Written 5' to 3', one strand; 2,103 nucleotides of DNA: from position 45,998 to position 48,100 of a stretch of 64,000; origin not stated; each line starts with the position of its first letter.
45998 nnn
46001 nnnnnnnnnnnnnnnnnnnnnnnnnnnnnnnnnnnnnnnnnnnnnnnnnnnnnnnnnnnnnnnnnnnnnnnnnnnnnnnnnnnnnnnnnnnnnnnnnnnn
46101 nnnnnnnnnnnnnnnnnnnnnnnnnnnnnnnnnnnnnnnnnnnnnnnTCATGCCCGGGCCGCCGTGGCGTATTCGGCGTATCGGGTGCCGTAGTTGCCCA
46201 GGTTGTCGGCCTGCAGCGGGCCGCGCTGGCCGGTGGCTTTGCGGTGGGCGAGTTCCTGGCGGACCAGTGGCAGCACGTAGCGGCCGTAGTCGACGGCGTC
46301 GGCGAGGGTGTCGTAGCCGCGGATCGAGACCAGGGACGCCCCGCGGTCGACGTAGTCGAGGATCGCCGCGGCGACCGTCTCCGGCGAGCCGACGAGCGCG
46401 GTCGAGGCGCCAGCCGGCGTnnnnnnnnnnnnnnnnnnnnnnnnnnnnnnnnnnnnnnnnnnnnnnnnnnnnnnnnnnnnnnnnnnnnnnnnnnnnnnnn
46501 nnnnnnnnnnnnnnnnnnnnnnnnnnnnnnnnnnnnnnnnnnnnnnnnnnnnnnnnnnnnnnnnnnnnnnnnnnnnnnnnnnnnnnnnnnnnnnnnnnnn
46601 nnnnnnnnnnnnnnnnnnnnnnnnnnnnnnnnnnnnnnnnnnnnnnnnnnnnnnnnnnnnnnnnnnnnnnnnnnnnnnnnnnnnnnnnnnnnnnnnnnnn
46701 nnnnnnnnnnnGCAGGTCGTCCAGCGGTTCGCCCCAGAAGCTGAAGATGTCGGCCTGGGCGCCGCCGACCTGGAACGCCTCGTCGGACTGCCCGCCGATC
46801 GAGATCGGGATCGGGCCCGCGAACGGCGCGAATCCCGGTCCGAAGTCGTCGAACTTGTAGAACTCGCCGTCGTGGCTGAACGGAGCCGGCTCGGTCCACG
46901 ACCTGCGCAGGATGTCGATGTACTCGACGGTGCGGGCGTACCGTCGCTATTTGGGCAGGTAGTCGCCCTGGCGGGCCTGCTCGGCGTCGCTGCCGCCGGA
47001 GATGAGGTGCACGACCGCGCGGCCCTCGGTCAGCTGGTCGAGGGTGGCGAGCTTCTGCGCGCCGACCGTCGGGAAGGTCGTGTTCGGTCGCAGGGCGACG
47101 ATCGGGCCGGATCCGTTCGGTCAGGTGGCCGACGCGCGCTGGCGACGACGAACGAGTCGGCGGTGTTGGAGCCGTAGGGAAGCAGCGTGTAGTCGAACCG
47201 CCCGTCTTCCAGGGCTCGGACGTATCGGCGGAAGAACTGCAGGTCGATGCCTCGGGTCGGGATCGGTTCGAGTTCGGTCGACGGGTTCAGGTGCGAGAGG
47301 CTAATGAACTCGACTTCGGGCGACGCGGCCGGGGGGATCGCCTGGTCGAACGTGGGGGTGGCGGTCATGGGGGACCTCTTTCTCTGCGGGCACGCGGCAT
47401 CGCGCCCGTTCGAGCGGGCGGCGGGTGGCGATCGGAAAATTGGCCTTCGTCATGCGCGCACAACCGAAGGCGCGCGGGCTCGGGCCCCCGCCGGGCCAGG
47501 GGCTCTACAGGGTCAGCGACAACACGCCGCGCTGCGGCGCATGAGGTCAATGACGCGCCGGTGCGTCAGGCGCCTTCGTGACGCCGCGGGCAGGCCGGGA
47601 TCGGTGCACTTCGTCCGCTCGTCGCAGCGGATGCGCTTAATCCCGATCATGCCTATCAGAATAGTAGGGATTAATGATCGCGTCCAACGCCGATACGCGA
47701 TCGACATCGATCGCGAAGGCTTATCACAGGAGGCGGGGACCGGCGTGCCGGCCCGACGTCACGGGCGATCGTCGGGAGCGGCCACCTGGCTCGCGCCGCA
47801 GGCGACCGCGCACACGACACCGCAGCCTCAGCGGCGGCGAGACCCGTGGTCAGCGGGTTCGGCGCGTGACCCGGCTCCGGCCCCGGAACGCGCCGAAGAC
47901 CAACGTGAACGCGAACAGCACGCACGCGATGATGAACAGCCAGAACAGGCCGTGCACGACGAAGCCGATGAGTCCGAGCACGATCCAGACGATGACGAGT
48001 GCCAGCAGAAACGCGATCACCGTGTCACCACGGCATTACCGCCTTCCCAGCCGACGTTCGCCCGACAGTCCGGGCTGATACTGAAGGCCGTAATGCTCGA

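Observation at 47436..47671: Candidate leaderless Cys-codon uORF with a terminator-like hairpin in the leader of the LLM/SfnB/ABC-importer operon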

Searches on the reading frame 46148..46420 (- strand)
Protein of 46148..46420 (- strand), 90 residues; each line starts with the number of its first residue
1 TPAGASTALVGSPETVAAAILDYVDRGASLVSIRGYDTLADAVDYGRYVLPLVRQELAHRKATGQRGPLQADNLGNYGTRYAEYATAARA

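Call 88: search_protein_families(library=ncbifam, proteins=[window:46148-46420:-], max_evalue=0.00001)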
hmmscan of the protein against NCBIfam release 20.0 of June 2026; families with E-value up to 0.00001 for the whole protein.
window:46148-46420:- (90 aa): 2 families
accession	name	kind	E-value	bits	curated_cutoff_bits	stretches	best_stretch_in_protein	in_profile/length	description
NF001939.1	PRK00719.1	subfamily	2.4e-08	33.2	510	1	4-65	297-358/373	alkanesulfonate monooxygenase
TIGR03565.1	alk_sulf_monoox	equivalog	4.6e-07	29.2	518.2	1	3-52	296-345/346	FMNH2-dependent alkanesulfonate monooxygenase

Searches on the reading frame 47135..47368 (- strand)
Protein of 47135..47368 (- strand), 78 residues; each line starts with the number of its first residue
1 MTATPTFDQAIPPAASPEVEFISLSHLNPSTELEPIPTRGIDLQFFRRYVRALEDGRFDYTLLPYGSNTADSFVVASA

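Call 60: find_homologous_proteins(query=window:47135-47368:-, max_evalue=1e-20)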
Query seq(78 aa) (78 aa): 16 proteins with E <= 1e-20 among 18 candidates.
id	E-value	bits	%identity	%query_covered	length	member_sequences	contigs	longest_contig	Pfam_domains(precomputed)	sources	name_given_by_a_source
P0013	7.9e-44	164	100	100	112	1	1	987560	-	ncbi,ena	-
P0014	1.5e-32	128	77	100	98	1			PF00296.27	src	-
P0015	6.2e-32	126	78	100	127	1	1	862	-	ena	-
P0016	3.7e-31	124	76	100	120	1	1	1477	PF00296.27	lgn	-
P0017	3.8e-30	121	74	100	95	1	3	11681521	PF00296.27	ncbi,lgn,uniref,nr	ncbi:LLM class flavin-dependent oxidoreductase [Kutzneria buriramensis]|uniref:Alkanesulfonate monoo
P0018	1.3e-29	119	73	100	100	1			PF00296.27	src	-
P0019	1.4e-29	119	78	94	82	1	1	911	-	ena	-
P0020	2.9e-28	115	77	88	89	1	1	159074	PF00296.27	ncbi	ncbi:LLM class flavin-dependent oxidoreductase, partial [Frankia sp. AvcI1]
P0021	7.1e-28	114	72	100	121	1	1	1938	PF00296.27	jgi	jgi:alkanesulfonate monooxygenase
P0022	7.5e-28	113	73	94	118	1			-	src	-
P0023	8.8e-28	113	74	92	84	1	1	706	PF00296.27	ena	-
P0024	5.0e-27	111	78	87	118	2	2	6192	PF00296.27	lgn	-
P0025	7.0e-27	110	73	94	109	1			PF00296.27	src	-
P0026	7.1e-25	104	80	78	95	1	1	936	-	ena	-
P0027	1.4e-24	103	73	81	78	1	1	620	-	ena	-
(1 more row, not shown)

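Call 61: find_encoding_contigs(protein=P0013, flank=1500, max_places=2)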
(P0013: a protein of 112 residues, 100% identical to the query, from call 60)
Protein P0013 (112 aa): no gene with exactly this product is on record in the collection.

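Call 62: list_cluster_members(proteins=[P0013, P0005])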
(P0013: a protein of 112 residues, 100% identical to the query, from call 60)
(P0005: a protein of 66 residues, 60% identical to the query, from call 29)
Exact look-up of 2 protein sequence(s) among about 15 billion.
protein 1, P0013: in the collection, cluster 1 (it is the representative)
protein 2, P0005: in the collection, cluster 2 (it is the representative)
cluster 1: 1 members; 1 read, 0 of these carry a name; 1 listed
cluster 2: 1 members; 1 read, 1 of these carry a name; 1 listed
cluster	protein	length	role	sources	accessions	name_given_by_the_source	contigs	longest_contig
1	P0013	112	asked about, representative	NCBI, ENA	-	-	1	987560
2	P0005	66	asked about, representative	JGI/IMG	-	hypothetical protein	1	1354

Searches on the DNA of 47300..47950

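Call 6: search_rna_families(source=window, start=47300, end=47950, threshold=evalue, max_evalue=10, show_alignments=3)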
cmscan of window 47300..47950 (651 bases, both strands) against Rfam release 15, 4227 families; matches with E-value up to 10: 2.
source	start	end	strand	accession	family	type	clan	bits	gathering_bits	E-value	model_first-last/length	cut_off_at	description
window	47531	47590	+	RF00312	snoZ206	Gene; snRNA; snoRNA; CD-box;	-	19.4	50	0.65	1-129/129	no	Small nucleolar RNA Z206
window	47858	47926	-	RF00211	SNORD35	Gene; snRNA; snoRNA; CD-box;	CL00056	19.2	36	0.15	1-88/88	no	Small nucleolar RNA SNORD35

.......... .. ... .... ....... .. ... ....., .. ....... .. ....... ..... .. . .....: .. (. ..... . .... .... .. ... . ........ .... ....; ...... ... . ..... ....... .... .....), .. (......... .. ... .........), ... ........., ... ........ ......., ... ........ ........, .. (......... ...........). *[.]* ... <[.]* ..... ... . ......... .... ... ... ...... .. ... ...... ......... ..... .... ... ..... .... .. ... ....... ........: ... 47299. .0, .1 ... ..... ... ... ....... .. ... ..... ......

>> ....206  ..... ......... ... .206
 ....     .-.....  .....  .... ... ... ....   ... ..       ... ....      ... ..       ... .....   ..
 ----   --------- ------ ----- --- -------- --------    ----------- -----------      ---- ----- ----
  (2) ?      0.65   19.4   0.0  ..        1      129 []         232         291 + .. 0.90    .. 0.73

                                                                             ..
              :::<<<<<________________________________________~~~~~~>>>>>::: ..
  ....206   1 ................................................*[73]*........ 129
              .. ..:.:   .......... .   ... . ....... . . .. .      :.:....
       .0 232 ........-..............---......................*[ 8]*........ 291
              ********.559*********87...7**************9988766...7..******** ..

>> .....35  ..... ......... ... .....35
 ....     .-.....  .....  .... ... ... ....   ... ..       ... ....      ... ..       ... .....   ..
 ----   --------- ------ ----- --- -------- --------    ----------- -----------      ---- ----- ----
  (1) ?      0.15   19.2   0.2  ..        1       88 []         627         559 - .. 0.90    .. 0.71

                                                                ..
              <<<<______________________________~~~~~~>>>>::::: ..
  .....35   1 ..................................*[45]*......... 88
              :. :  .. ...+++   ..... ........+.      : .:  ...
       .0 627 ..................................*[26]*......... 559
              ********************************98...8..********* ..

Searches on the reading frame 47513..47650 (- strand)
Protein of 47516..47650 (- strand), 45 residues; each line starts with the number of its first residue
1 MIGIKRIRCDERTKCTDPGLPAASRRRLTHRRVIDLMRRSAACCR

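Call 8: search_protein_families(library=ncbifam, proteins=[window:47516-47650:-], max_evalue=10)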
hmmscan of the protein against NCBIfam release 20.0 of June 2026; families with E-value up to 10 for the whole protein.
seq(45 aa): 0 families

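Call 9: search_protein_families(library=pfam, proteins=[window:47516-47650:-], max_evalue=10)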
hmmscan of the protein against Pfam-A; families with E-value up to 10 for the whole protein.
seq(45 aa): 0 families

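Call 27: find_homologous_proteins(query=window:47516-47650:-, max_evalue=10)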
Query seq(45 aa): no candidate shares three 5-residue words with the query. No homologue found.

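Call 29: find_homologous_proteins(query=A1, max_evalue=1)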
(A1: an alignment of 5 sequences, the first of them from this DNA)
Query A1 (5 sequences) (45 aa, profile of the alignment): 12 proteins with E <= 1 among 51 candidates.
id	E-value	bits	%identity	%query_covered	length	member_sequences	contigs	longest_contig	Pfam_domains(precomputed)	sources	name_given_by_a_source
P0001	1.1e-17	82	76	38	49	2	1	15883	-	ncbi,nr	ncbi:MAG: hypothetical protein JWN61_2639 [Pseudonocardiales bacterium]|nr:hypothetical protein [Pse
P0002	2.9e-13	67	68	49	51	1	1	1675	-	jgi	jgi:hypothetical protein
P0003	6.5e-11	60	65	51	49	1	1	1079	-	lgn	-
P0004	1.5e-6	46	78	51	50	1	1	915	-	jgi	-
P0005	1.8e-6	46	60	100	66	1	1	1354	-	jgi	jgi:hypothetical protein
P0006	1.5e-5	43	49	78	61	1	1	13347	-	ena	-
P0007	2.0e-5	42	73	49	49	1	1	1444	-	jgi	jgi:hypothetical protein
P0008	2.7e-5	42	78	51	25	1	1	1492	-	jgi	-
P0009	4.8e-5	41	67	40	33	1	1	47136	-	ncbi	ncbi:putative leader peptide [Streptomyces sp. NPDC058579]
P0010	1.5e-4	40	68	49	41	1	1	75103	-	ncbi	ncbi:hypothetical protein [uncultured Jatrophihabitans sp.]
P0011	2.2e-1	29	-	-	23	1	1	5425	-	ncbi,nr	ncbi:MAG: hypothetical protein JWN61_347, partial [Pseudonocardiales bacterium]|nr:hypothetical prot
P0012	3.6e-1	29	74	40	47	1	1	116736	-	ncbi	ncbi:hypothetical protein [Pseudonocardia sp. GCM10023141]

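Call 31: find_encoding_contigs(protein=P0005, flank=3000, max_places=3)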
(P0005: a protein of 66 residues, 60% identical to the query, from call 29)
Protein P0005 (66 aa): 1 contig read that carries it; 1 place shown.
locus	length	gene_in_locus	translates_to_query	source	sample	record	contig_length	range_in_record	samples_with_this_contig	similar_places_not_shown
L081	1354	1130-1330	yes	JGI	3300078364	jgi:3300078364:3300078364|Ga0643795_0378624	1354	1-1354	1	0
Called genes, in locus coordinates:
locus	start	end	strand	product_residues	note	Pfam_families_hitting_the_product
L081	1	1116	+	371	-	?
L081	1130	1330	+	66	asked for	-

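Call 32: find_encoding_contigs(protein=P0007, flank=3000, max_places=3)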
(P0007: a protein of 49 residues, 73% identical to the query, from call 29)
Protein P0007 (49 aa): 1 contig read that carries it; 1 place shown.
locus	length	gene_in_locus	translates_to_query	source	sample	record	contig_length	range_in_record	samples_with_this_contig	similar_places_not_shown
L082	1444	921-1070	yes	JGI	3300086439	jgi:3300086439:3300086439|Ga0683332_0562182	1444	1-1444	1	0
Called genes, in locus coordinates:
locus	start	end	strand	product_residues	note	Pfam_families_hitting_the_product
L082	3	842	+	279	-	?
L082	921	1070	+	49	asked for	-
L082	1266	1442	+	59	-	?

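Call 33: find_encoding_contigs(protein=P0006, flank=3000, max_places=3)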
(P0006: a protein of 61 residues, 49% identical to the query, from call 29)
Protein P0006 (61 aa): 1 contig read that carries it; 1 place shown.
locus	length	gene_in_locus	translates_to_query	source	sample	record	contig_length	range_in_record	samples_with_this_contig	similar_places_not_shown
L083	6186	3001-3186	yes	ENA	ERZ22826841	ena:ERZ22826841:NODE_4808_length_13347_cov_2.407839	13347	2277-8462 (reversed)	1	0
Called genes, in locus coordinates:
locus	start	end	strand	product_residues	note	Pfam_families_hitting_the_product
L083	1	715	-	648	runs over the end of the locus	PF03190:Thioredox_DsbH, PF13899:Thioredoxin_7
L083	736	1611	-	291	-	PF00126:HTH_1, PF03466:LysR_substrate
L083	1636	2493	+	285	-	PF01565:FAD_binding_4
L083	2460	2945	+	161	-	PF02913:FAD-oxidase_C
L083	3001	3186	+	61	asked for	-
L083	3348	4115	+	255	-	-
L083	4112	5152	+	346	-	PF02558:ApbA, PF08546:ApbA_C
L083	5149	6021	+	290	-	PF00581:Rhodanese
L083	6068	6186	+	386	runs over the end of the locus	PF00296:Bac_luciferase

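Call 34: find_encoding_contigs(protein=P0012, flank=3000, max_places=3)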
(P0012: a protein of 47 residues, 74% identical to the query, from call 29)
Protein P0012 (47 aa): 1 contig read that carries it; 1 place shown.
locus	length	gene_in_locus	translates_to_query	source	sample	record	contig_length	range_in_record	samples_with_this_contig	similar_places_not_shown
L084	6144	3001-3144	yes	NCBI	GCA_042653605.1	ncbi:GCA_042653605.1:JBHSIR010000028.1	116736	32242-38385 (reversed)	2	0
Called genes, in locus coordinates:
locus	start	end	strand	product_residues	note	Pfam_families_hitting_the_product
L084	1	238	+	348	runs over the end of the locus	PF00561:Abhydrolase_1, PF12146:Hydrolase_4 (weak), PF00196:GerE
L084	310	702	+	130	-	-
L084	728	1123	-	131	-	-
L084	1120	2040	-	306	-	PF00296:Bac_luciferase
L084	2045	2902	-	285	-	PF00126:HTH_1, PF03466:LysR_substrate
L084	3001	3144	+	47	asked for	-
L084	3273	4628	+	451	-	PF00296:Bac_luciferase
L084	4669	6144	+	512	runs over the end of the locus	PF00496:SBP_bac_5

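Call 35: find_encoding_contigs(protein=P0009, flank=3000, max_places=3)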
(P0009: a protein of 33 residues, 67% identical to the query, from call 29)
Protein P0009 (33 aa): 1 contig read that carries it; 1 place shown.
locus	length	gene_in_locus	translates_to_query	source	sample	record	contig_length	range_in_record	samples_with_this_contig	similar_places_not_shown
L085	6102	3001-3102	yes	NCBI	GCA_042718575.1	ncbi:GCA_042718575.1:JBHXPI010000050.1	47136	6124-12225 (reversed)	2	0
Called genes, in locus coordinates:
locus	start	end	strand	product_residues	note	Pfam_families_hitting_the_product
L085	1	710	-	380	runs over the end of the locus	PF00296:Bac_luciferase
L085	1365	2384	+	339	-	PF00528:BPD_transp_1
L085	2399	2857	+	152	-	PF02082:Rrf2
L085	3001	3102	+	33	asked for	-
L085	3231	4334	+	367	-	PF13379:NMT1_2, PF12974:Phosphonate-bd (weak), PF09084:NMT1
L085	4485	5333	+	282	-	PF00941:FAD_binding_5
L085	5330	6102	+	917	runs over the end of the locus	PF00111:Fer2 (weak), PF01799:Fer2_2, PF01315:Ald_Xan_dh_C, PF02738:MoCoBD_1, PF20256:MoCoBD_2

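Call 36: find_encoding_contigs(protein=P0010, flank=3000, max_places=3)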
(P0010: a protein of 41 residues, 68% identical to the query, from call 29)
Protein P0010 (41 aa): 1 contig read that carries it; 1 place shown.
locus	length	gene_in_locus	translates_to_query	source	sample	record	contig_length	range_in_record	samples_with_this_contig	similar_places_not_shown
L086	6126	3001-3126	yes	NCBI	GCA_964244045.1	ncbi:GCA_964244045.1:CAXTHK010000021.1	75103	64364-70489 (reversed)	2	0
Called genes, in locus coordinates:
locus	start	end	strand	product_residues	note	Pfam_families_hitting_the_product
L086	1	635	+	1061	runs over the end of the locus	PF00486:Trans_reg_C, PF25872:HTH_77 (faint), PF03704:BTAD, PF13191:AAA_16, PF20703:nSTAND1 (weak), PF13401:AAA_22, PF13424:TPR_12 (weak)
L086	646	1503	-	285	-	PF00126:HTH_1, PF03466:LysR_substrate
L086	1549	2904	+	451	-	PF01565:FAD_binding_4, PF02913:FAD-oxidase_C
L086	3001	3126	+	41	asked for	-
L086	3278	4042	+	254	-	PF00561:Abhydrolase_1 (faint), PF12146:Hydrolase_4 (faint), PF12697:Abhydrolase_6 (weak)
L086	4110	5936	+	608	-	PF02558:ApbA, PF03807:F420_oxidored (faint), PF08546:ApbA_C, PF00581:Rhodanese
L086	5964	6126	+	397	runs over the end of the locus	PF00296:Bac_luciferase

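Call 37: find_encoding_contigs(protein=P0002, flank=3000, max_places=3)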
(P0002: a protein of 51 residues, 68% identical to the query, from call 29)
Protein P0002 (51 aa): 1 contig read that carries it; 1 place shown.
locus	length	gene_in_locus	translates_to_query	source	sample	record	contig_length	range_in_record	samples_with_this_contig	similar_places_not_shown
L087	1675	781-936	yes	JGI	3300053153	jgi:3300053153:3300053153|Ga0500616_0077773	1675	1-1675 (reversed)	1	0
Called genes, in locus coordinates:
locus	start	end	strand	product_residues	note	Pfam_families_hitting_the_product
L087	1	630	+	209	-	PF02913:FAD-oxidase_C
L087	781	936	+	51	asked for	-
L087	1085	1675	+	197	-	?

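Call 38: find_encoding_contigs(protein=P0003, flank=3000, max_places=3)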
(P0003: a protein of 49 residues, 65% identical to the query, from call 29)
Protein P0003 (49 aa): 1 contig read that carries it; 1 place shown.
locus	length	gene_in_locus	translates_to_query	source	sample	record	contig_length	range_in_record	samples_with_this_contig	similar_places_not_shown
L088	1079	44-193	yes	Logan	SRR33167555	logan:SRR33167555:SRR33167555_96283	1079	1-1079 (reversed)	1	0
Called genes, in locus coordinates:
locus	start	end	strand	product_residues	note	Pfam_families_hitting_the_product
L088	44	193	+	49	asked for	-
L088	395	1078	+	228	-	?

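Call 82: search_protein_representatives(alignment_id=A2)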
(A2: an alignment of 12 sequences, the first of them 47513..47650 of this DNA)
Query: 12 sequences, 51 profile positions. Proteins with E-value up to 0.001 (for the whole library): 67; up to 1e-10: 7; up to 1e-30: 0. The best 67 are listed.
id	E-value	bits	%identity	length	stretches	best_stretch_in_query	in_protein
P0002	7.3e-17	77.4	-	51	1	1-49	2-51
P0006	2.5e-16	75.7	-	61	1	1-49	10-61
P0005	2.8e-16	75.5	-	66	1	1-51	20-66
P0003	7.5e-14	67.7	-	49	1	1-50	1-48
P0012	1.4e-13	66.9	-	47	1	5-49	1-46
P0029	4.6e-12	62.0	-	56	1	3-51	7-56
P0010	2.0e-11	59.9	-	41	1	11-49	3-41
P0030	2.8e-10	56.3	-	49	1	1-51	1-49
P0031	6.6e-09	51.9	-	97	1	13-50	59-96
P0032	7.8e-08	48.5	-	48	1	12-49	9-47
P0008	4.7e-07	46.0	-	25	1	25-49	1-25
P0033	5.2e-07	45.8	-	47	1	22-51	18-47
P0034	1.2e-06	44.7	-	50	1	17-48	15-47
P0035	1.9e-06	44.0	-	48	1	13-49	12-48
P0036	2.9e-06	43.4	-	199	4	32-42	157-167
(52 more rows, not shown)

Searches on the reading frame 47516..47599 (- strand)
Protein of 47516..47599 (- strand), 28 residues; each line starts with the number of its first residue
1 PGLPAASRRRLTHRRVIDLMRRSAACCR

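Call 11: search_protein_families(library=ncbifam, proteins=[window:47516-47575:-, window:47516-47587:-], max_evalue=10)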
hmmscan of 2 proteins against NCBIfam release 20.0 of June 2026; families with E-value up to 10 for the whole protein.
seq(20 aa): 2 families
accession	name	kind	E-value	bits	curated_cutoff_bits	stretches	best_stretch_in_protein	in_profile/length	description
NF042933.1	leader_Ms5788A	equivalog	0.088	12.5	45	1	3-20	7-24/27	Ms5788A family Cys-rich leader peptide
NF042934.1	cis_reg_atten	domain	0.24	11.1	27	1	2-19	2-19/19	putative leader peptide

seq(24 aa): 0 families

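Call 77: search_dna_similar(query=window:47516-47599:-, collection=plasmids, mode=protein, max_evalue=10, max_rows=20)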
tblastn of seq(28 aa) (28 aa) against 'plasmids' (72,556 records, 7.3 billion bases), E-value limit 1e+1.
No match.
